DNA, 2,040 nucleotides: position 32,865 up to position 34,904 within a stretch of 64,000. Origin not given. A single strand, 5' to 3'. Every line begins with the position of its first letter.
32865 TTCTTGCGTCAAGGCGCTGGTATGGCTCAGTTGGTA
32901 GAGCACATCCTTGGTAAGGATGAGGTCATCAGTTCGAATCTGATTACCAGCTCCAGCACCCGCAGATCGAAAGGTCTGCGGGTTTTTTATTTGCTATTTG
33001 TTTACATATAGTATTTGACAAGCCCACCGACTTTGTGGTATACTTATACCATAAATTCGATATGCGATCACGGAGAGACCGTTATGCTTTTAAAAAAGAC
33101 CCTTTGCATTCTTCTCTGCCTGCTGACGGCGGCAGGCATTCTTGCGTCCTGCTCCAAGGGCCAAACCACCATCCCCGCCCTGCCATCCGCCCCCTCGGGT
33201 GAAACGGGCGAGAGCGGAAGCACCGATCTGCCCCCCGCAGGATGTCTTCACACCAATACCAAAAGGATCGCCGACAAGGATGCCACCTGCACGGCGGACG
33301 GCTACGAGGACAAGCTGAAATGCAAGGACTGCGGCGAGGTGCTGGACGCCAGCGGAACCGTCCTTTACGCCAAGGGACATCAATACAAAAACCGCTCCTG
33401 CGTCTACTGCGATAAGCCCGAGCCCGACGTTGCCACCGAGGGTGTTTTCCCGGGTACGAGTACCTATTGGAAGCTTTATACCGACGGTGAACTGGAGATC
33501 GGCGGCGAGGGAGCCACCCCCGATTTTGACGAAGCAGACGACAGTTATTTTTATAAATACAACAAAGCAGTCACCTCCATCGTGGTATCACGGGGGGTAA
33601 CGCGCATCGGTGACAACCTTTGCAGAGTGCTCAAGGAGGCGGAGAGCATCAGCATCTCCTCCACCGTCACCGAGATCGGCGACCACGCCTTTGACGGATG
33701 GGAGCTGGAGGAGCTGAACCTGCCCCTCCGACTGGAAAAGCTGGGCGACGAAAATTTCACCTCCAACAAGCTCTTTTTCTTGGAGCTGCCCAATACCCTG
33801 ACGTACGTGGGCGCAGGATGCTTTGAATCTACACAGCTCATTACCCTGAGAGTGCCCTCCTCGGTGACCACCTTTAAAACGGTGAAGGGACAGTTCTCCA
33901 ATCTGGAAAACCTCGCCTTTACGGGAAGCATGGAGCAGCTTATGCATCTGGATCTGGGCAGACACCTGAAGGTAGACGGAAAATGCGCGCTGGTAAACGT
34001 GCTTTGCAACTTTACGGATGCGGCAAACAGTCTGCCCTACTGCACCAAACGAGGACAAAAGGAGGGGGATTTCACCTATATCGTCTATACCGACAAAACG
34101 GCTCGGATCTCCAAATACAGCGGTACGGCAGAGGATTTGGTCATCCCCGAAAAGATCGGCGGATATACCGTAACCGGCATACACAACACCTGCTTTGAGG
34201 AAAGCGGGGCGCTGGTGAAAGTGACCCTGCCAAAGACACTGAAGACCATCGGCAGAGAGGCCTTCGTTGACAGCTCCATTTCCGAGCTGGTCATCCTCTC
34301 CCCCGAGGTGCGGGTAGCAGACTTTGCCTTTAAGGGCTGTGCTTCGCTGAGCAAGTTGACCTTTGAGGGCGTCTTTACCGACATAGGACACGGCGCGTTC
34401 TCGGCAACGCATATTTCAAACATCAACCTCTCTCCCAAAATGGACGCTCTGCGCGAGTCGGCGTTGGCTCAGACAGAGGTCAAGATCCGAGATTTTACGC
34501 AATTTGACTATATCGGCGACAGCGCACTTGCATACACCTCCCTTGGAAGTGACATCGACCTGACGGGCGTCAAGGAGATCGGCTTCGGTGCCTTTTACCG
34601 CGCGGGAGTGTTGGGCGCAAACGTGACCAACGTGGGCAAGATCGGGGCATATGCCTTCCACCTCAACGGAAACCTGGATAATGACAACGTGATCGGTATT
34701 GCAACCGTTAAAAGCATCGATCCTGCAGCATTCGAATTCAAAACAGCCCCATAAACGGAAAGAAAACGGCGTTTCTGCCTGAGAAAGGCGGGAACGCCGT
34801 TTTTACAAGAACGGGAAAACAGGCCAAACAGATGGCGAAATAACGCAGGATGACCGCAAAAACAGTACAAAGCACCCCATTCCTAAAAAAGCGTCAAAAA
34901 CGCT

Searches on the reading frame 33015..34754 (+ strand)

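Call 71: search_protein_families(library=pfam, proteins=[window:33015-34754:+], max_evalue=0.00001)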
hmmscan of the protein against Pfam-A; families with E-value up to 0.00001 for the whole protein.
window:33015-34754:+ (579 aa): 1 family
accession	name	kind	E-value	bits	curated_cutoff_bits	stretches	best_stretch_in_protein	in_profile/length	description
PF13306.12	LRR_5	-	7.3e-50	168.6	27.7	3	178-289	6-117/127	BspA type Leucine rich repeat region (6 copies)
